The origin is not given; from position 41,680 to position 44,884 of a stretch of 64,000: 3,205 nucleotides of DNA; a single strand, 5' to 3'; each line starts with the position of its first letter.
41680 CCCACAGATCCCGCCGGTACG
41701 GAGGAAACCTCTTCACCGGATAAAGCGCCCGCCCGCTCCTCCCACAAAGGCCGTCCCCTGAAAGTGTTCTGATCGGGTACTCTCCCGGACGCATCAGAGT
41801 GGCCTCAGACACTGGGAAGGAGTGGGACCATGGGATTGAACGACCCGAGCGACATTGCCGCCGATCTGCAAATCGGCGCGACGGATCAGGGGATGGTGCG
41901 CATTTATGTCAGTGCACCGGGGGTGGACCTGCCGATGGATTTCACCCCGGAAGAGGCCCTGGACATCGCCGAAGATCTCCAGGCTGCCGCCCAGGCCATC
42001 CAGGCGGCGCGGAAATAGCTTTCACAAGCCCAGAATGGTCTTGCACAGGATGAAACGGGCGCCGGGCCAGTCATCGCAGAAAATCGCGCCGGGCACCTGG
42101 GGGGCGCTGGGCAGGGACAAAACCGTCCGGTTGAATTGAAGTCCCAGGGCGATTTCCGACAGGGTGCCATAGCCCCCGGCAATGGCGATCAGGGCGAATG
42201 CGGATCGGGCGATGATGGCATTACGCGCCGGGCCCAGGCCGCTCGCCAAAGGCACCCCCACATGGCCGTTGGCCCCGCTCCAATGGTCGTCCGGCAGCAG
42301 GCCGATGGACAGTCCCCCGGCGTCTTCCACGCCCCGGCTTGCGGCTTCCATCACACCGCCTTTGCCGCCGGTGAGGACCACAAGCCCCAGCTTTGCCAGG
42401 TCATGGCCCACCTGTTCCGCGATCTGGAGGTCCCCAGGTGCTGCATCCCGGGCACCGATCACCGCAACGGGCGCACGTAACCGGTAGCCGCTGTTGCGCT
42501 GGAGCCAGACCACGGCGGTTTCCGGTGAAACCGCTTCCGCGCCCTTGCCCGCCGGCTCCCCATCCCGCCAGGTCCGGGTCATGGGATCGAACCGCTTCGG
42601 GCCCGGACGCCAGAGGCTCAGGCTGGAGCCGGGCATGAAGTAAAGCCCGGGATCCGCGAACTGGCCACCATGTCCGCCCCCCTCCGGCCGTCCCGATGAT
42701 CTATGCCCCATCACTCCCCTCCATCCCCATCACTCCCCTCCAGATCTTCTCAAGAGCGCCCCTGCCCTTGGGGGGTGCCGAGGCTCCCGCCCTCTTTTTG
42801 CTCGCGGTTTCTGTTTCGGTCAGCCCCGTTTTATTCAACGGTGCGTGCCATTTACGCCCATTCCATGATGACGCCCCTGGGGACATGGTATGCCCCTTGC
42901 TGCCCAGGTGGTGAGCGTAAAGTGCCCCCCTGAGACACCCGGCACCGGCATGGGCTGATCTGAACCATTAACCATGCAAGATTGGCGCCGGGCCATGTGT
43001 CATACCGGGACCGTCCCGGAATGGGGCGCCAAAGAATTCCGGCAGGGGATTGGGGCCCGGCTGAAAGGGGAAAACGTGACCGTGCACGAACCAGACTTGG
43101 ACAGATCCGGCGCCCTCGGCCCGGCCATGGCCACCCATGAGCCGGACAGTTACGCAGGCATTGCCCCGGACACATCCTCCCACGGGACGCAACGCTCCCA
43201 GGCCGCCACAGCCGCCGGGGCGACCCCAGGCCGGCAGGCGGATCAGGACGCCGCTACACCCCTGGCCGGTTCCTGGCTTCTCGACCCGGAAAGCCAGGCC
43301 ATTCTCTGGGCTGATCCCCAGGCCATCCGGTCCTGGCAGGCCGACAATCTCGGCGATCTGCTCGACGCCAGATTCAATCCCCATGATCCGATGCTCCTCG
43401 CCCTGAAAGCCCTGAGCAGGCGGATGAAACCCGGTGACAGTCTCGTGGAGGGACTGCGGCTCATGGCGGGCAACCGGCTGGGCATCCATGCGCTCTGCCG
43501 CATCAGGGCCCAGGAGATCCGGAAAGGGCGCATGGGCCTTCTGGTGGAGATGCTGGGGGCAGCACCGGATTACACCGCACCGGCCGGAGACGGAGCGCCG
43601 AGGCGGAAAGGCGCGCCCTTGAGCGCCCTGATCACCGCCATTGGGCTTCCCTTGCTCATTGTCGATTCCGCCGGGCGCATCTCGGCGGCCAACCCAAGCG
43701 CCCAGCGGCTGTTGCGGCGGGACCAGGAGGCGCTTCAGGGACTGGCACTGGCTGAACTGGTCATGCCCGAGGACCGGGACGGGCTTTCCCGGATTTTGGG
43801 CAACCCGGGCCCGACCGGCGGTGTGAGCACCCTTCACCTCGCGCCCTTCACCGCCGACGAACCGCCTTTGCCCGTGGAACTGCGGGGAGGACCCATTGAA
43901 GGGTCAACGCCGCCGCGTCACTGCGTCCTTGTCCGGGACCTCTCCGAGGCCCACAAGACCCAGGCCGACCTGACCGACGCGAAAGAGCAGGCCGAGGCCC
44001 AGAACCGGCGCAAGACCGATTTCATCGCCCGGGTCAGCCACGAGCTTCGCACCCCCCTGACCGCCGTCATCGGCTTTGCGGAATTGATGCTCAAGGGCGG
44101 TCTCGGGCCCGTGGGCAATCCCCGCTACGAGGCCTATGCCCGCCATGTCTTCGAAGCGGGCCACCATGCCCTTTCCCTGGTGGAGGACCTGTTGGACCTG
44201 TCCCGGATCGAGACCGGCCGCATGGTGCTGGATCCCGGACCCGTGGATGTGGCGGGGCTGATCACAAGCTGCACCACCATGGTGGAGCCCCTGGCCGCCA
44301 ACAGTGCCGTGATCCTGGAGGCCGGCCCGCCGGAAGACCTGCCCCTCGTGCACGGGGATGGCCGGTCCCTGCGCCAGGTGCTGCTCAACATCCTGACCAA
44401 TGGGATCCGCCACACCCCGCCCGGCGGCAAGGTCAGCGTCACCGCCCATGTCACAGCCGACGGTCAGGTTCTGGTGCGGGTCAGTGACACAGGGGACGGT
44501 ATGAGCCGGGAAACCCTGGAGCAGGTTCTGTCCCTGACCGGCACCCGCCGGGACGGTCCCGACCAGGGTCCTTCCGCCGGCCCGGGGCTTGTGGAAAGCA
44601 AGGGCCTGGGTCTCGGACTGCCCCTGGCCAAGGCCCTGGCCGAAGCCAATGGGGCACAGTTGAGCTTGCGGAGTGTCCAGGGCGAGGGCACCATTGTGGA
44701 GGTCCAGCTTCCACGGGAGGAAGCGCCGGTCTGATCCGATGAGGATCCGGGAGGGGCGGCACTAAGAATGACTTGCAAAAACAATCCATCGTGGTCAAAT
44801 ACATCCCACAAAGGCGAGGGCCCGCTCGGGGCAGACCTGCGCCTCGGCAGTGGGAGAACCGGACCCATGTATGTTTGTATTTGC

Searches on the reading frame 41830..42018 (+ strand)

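Call 74: search_protein_families(library=pfam, proteins=[window:41830-42018:+], max_evalue=0.001)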
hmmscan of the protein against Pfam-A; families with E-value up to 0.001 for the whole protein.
window:41830-42018:+ (62 aa): 1 family
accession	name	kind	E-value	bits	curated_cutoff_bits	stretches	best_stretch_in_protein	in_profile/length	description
PF19849.4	DUF6324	-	1.5e-26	92.5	27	1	1-58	1-58/60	Family of unknown function (DUF6324)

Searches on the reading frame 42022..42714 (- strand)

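Call 74: search_protein_families(library=pfam, proteins=[window:42022-42714:-], max_evalue=0.001)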
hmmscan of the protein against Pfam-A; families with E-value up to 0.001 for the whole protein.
window:42022-42714:- (230 aa): 3 families
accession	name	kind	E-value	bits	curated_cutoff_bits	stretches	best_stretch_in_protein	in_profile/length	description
PF18306.6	LDcluster4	-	6.5e-36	123.7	26.3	1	83-202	4-124/151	SLOG cluster4 family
PF02481.21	DNA_processg_A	-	3.8e-08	33.2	29.6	1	81-142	45-106/212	DNA recombination-mediator protein A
PF03641.19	Lysine_decarbox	-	2.3e-05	25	27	1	122-188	1-69/131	Possible lysine decarboxylase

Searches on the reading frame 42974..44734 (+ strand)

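Call 74: search_protein_families(library=pfam, proteins=[window:42974-44734:+], max_evalue=0.001)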
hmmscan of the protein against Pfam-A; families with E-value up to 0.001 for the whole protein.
window:42974-44734:+ (586 aa): 5 families
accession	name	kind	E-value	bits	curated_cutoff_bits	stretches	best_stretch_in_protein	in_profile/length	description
PF02518.31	HATPase_c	-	6.5e-21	75.3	26.4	1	461-582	1-110/111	Histidine kinase-, DNA gyrase B-, and HSP90-like ATPase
PF00512.31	HisKA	-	5.5e-17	62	26.9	1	347-415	2-66/66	His Kinase A (phospho-acceptor) domain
PF00989.32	PAS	-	2.8e-07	31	22.6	1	217-309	4-97/113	PAS fold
PF08448.16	PAS_4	-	6.8e-07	29.9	23.1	1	223-327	4-109/110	PAS fold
PF13426.13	PAS_9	-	3.5e-05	24.5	27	1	227-324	4-102/103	PAS domain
